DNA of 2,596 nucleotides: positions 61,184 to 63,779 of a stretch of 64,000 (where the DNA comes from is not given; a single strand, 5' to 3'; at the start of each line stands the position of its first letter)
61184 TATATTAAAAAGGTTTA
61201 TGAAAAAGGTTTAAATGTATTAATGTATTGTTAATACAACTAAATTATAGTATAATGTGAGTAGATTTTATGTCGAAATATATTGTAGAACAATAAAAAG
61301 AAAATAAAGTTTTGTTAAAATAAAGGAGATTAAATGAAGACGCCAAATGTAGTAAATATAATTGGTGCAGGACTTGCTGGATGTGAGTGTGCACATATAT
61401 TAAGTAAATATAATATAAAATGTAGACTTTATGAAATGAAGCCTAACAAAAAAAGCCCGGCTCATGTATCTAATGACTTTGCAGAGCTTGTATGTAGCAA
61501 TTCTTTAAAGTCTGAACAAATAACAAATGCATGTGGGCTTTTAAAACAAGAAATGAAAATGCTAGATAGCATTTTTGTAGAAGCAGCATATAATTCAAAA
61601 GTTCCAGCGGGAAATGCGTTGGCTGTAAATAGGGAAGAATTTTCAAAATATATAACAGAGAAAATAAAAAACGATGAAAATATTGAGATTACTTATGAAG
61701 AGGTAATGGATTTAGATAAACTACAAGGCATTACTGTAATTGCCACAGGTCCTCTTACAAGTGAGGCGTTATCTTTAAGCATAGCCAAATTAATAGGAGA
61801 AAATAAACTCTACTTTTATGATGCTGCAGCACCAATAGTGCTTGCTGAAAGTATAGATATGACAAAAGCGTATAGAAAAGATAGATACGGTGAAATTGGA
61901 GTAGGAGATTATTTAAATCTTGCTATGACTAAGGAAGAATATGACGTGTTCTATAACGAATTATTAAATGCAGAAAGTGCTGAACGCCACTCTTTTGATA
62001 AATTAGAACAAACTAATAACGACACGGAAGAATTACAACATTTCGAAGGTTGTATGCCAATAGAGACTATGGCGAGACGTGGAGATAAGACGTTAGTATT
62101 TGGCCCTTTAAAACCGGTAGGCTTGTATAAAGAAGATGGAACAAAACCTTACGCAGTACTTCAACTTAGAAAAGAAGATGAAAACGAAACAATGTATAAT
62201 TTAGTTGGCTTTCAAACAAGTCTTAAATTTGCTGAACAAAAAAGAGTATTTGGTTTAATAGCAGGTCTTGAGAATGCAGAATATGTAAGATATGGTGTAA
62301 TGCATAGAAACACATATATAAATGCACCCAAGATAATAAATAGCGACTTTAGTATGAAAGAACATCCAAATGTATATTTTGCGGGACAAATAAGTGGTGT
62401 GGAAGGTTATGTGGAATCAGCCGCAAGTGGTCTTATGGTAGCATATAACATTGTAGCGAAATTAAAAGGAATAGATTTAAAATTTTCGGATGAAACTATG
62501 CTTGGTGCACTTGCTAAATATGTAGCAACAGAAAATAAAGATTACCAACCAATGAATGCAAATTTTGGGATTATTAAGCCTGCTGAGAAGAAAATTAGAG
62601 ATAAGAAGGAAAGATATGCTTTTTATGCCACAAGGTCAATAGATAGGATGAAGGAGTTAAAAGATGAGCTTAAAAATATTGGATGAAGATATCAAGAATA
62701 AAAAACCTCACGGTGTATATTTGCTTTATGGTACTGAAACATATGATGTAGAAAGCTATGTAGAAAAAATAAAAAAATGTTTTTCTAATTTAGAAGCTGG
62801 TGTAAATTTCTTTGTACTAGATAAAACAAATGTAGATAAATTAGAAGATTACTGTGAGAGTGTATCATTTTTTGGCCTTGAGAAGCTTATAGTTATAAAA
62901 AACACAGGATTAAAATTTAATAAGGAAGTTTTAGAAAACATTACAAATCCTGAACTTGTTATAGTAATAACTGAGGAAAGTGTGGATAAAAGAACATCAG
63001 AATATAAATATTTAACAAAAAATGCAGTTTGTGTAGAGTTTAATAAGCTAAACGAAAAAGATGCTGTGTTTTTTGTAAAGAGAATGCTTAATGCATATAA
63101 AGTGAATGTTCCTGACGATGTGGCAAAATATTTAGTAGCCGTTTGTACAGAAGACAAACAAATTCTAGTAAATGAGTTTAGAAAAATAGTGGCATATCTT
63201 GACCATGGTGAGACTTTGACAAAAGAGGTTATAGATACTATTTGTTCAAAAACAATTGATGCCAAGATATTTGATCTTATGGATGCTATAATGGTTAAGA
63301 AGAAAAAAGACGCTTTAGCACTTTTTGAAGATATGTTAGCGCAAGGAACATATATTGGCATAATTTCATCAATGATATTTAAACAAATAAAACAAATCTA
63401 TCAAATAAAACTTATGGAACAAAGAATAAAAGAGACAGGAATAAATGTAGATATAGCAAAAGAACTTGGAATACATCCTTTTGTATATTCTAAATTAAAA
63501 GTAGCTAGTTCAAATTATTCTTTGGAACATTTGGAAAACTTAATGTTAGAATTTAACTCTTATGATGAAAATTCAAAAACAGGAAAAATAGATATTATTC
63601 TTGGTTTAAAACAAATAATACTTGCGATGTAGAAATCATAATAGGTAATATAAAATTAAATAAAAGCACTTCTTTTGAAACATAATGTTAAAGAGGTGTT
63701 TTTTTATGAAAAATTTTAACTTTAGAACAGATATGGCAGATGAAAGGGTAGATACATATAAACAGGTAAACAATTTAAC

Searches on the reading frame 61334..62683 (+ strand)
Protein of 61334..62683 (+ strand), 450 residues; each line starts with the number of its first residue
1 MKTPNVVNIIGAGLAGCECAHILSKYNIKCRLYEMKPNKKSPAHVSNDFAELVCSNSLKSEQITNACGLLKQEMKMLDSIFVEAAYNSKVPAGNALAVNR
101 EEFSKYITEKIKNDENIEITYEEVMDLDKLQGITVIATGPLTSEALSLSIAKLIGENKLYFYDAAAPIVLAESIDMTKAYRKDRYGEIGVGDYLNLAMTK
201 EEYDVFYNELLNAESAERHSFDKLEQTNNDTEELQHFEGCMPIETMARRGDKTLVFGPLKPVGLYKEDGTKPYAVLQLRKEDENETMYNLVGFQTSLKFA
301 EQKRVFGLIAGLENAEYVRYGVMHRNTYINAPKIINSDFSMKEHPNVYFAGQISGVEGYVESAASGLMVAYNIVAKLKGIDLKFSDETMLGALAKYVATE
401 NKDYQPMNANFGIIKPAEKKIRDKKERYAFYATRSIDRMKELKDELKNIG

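Call 67: search_protein_families(library=pfam, proteins=[window:61334-62683:+], max_evalue=0.00001)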
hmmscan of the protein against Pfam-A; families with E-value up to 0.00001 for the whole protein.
window:61334-62683:+ (450 aa): 1 family
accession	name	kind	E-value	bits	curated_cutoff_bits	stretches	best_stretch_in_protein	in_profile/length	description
PF01134.28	GIDA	-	2.8e-89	300.3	22.1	1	7-380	2-390/391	Glucose inhibited division protein A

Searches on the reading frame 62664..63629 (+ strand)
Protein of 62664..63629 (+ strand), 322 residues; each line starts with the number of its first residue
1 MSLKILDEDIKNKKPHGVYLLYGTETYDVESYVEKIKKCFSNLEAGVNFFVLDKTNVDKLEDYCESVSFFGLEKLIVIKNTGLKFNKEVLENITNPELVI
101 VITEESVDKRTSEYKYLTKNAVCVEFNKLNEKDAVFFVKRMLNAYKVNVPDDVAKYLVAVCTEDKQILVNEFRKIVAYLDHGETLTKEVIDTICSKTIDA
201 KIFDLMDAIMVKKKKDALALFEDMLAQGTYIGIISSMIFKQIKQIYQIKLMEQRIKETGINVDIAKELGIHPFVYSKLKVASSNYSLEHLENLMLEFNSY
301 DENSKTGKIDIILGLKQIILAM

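Call 67: search_protein_families(library=pfam, proteins=[window:62664-63629:+], max_evalue=0.00001)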
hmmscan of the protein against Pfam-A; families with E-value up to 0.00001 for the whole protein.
window:62664-63629:+ (322 aa): 2 families
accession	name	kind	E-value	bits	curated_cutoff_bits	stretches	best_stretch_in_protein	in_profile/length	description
PF21694.2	DNA_pol3_delta_C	-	4.8e-21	75.4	27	1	200-321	2-120/121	DNA polymerase III delta subunit, C-terminal domain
PF06144.19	DNA_pol3_delta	-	1e-08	35.7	21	1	19-126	1-123/124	DNA polymerase III, delta subunit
